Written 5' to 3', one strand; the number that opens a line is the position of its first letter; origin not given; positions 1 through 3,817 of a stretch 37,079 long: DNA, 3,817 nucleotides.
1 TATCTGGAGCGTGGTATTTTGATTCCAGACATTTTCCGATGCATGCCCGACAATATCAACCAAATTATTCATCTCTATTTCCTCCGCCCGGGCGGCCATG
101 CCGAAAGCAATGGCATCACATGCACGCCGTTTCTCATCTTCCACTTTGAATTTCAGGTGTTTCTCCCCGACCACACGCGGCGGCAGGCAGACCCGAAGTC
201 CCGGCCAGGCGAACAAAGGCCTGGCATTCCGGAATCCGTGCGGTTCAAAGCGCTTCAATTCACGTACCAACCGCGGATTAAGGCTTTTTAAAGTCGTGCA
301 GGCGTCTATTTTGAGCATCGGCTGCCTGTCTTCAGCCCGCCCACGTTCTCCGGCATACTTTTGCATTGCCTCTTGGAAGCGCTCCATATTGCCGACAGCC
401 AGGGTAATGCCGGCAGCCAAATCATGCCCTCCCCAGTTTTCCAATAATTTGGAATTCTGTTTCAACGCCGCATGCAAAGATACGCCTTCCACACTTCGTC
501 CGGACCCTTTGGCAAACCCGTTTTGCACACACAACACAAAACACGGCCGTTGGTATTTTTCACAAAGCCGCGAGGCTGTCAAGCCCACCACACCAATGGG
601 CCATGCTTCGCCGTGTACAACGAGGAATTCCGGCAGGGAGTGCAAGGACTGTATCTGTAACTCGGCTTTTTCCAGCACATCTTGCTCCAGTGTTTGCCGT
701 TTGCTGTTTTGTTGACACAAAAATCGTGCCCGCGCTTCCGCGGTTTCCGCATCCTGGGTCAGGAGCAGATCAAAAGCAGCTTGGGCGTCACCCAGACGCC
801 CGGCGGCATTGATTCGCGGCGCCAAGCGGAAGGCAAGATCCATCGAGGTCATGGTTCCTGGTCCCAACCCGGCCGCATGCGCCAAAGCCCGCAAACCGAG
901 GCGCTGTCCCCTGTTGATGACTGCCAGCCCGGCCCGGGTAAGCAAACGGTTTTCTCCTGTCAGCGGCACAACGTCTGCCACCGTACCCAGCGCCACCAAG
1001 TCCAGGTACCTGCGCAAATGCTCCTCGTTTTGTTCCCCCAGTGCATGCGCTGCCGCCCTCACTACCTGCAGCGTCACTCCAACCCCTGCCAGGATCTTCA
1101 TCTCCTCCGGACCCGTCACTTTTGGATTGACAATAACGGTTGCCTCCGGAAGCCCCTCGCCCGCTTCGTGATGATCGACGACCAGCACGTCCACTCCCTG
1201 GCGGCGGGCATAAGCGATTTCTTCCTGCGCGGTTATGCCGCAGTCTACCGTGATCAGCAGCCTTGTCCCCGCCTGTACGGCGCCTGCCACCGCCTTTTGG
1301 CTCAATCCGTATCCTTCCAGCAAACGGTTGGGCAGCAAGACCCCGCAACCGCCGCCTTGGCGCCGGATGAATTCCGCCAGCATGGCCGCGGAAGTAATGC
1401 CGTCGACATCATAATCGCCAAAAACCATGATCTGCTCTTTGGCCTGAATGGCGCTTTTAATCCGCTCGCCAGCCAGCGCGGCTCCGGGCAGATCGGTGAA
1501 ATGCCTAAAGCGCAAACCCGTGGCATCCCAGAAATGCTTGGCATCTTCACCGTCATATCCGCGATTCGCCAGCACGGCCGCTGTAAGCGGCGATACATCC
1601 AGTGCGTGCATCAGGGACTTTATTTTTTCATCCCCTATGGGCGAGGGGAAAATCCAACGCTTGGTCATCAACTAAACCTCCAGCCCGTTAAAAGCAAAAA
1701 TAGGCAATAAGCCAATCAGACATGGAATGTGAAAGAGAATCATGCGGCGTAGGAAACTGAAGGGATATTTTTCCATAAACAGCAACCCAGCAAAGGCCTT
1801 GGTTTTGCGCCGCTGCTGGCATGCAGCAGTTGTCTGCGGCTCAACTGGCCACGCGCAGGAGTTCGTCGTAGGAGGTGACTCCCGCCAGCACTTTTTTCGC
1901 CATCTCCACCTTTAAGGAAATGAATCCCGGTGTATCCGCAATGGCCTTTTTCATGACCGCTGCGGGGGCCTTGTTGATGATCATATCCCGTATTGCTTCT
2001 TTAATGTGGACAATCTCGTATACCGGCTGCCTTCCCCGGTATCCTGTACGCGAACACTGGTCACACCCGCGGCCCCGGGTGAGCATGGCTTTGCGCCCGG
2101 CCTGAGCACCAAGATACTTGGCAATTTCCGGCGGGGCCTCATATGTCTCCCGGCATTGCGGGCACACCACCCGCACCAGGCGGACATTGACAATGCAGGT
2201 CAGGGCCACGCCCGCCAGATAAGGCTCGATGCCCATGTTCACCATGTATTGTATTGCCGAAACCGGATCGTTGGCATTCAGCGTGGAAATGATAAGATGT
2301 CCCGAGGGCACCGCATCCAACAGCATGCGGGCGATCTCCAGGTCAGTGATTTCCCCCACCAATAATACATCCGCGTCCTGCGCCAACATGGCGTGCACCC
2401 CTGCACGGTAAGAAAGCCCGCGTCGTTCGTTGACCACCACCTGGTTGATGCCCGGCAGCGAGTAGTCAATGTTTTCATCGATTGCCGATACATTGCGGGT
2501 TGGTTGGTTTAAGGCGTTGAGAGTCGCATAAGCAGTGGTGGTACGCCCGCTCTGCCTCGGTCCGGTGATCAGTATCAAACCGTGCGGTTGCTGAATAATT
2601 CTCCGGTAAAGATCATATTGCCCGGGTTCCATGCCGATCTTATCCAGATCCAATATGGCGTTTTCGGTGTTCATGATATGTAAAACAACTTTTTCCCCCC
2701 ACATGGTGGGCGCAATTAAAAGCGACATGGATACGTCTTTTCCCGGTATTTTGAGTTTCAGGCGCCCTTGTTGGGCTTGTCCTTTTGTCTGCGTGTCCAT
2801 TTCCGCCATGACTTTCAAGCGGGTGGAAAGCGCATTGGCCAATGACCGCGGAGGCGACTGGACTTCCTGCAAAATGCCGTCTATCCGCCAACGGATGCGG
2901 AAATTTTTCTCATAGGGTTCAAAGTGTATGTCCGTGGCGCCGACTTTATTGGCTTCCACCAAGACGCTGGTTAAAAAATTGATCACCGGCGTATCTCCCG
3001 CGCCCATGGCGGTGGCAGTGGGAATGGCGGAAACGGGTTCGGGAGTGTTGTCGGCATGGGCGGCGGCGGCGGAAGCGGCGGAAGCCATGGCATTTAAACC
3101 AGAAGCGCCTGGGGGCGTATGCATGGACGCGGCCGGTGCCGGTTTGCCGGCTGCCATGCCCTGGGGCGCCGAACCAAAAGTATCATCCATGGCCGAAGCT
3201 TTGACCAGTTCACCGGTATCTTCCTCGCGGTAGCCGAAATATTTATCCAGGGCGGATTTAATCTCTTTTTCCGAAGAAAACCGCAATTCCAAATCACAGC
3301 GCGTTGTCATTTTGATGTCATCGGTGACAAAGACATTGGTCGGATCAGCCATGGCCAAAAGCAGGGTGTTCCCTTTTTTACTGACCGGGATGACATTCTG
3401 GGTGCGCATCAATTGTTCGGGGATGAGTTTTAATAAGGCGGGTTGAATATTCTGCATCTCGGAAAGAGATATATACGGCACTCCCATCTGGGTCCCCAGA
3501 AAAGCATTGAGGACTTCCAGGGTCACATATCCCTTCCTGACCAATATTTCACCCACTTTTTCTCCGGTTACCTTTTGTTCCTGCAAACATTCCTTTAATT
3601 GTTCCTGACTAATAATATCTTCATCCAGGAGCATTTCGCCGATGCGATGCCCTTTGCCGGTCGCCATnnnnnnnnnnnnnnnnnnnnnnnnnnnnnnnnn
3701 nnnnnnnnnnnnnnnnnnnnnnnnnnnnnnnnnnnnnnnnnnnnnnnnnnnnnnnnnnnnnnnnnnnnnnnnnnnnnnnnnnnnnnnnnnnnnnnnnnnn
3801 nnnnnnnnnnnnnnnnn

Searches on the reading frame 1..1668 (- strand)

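Call 75: search_protein_families(library=pfam, proteins=[window:1-1668:-], max_evalue=0.00001)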
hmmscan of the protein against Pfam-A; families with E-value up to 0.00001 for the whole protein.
window:1-1668:- (556 aa): 3 families
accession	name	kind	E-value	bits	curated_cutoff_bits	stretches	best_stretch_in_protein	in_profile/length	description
PF17768.7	RecJ_OB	-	2.7e-24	85.8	27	1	454-556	1-103/107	RecJ OB domain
PF01368.27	DHH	-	4.6e-24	85.5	28.1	1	79-229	1-125/125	DHH family, N-terminal domain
PF02272.25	DHHA1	-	1.8e-11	44.8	25.9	1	349-439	5-100/102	DHHA1 domain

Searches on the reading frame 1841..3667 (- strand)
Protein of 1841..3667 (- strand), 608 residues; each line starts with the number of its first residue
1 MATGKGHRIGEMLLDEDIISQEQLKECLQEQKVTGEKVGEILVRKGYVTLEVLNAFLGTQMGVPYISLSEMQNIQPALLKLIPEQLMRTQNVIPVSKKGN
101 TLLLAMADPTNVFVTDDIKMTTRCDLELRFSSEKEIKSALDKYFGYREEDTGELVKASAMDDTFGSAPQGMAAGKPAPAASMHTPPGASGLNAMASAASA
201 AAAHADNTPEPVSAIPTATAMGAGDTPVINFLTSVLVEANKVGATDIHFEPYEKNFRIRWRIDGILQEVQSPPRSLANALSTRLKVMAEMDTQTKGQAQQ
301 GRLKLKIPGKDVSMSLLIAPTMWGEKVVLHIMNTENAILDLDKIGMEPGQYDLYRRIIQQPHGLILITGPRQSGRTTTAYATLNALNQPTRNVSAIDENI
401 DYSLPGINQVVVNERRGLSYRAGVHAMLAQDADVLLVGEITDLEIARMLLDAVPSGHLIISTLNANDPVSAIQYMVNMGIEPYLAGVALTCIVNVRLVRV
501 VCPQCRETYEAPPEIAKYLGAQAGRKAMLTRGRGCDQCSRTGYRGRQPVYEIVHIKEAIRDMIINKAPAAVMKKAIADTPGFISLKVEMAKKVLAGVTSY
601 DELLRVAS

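Call 43: search_protein_families(library=pfam, proteins=[window:1841-3667:-], max_evalue=0.00001)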
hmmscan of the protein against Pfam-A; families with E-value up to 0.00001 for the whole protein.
window:1841-3667:- (608 aa): 2 families
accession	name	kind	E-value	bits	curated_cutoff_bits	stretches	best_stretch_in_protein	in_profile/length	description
PF00437.27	T2SSE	-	1.1e-93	314.2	24.9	1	224-605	4-370/370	Type II/IV secretion system protein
PF05157.20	MshEN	-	4.2e-17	62.4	23.1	1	61-149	1-89/90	MshEN domain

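Call 44: search_protein_families(library=ncbifam, proteins=[window:1841-3667:-], max_evalue=0.00001)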
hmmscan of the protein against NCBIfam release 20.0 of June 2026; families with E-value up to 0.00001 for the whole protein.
window:1841-3667:- (608 aa): 10 families
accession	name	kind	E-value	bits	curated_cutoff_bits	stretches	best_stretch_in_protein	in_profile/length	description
TIGR02538.1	type_IV_pilB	equivalog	1.8e-143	479.2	675.65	1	9-607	2-562/564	type IV-A pilus assembly ATPase PilB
TIGR02533.1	type_II_gspE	equivalog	5.9e-127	424.3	630.25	1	219-606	100-485/486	type II secretion system ATPase GspE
NF007755.0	PRK10436.1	equivalog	8.8e-99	331.2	617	1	86-607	13-459/465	type II secretion system protein GspE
NF053534.1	T4PilAsmATPsTfpB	equivalog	1.2e-96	324.4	850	1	204-607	177-582/584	type IV pilus assembly ATPase TfpB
NF041000.1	ATPase_ComGA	equivalog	5.8e-47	159.9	300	1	235-499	3-266/267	competence type IV pilus ATPase ComGA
TIGR01420.1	pilT_fam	subfamily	1.4e-26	93.6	319.1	1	232-478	2-242/343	PilT/PilU family type 4a pilus ATPase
NF053729.1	c-di-GMP_motif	domain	7.3e-17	60.9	38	1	8-60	1-53/53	cyclic di-GMP-binding domain-containing protein, MshE-related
NF012033.0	PRK15489.1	equivalog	6.5e-15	54.3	537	1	7-147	491-630/703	glycosyl transferase family protein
NF008411.1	PRK11234.1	equivalog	7.9e-14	51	1170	1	7-149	482-622/723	cyclic di-3',5'-guanylate-activated glycosyltransferase NfrB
TIGR02525.1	plasmid_TraJ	equivalog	1.1e-11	44.4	368.3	1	329-478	122-272/372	plasmid transfer ATPase TraJ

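Call 64: search_solved_structures(query=window:1841-3667:-, max_evalue=1e-20, show_alignments=2)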
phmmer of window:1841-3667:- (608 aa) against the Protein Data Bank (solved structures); distinct sequences matched with E-value up to 1e-20: 12.
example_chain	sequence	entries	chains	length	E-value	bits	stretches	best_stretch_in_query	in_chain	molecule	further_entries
5zfr_A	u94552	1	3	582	1.8e-126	426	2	222-606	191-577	Type IV pilus biogenesis ATPase PilB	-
5tsg_B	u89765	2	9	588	2.1e-126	425.8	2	222-606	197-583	Type IV pilus biogenesis ATPase PilB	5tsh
6olj_C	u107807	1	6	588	7e-126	424.1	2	222-606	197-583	Type IV pilus biogenesis ATPase PilB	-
3jc8_Ba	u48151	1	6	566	1.5e-117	396.5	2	219-604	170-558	Type IV-A pilus assembly ATPase PilB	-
6f8l_G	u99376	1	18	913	1.6e-108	366.7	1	227-604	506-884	Type IV pilus assembly protein PilF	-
4kss_A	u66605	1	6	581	8.7e-93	314.8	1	224-607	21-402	Type II secretion system protein E, hemolysin-coregulated protein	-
4ksr_A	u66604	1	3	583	8.8e-93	314.8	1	224-607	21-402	Type II secretion system protein E, Hemolysin-coregulated protein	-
1p9r_A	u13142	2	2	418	1.1e-92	314.4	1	224-605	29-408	General secretion pathway protein E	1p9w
4pht_A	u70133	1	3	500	1.4e-92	314.2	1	224-607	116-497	General secretory pathway protein E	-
5oiu_A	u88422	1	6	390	3.2e-77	263.4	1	230-604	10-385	Type IV pilus assembly protein PilF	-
5it5_F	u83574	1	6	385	4.5e-77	262.9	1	231-604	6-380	ATP binding motif-containing protein PilF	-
6ejf_A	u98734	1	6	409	5.6e-77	262.6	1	231-604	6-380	Type IV pilus assembly protein PilF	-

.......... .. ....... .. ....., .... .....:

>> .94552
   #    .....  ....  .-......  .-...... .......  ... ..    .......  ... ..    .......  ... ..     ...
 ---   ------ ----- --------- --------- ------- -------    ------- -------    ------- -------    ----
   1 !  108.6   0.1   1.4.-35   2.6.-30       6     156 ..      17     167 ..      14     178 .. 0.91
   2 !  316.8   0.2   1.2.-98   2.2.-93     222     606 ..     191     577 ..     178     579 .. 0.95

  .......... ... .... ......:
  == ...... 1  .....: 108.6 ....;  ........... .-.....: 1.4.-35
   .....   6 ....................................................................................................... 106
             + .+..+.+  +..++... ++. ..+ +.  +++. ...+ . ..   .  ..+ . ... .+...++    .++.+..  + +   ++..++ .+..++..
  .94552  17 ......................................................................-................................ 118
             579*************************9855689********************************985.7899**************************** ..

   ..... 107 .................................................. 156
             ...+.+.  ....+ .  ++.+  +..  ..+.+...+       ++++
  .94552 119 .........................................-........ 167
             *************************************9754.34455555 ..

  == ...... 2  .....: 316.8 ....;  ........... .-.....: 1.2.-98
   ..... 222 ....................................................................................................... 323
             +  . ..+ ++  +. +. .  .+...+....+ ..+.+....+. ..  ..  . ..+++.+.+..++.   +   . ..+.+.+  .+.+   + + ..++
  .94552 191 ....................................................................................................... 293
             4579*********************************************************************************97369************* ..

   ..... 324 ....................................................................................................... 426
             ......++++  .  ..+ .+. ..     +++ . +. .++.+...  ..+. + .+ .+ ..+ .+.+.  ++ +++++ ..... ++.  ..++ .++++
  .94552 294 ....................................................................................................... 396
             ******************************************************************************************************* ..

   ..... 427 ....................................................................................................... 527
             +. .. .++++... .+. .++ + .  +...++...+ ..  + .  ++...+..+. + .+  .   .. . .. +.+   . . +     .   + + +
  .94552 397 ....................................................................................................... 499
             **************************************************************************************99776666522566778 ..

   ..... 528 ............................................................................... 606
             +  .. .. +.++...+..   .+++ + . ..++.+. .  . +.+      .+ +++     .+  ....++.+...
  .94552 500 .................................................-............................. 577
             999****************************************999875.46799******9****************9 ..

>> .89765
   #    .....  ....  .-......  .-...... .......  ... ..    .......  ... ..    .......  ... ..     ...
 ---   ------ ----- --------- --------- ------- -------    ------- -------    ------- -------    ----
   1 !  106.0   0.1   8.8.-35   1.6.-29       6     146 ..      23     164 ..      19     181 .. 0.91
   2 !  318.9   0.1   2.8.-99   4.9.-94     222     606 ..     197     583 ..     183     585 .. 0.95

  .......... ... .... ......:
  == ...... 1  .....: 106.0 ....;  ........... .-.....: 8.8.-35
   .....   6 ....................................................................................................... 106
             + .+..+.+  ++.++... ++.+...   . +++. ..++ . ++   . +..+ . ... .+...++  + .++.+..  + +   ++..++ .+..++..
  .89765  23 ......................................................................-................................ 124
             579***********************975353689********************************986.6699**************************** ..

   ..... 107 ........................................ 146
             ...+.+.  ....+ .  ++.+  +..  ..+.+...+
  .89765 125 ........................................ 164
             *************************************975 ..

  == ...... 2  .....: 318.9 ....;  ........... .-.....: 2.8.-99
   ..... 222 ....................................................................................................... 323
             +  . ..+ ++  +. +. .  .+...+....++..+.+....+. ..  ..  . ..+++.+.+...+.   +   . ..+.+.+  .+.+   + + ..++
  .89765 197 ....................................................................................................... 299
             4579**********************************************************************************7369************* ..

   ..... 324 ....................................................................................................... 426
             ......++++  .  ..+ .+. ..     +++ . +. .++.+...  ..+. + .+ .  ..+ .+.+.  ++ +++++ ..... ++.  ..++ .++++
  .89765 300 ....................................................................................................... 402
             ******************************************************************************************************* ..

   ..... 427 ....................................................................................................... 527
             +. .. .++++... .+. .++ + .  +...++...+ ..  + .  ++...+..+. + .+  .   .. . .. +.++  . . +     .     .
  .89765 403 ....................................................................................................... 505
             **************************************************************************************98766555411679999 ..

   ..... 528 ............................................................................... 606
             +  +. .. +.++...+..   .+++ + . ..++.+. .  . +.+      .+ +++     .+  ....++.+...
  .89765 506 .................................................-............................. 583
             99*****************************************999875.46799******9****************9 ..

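Call 65: search_protein_families(library=padloc, proteins=[window:1841-3667:-], max_evalue=0.001)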
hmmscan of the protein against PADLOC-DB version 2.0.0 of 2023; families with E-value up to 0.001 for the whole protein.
window:1841-3667:- (608 aa): 0 families
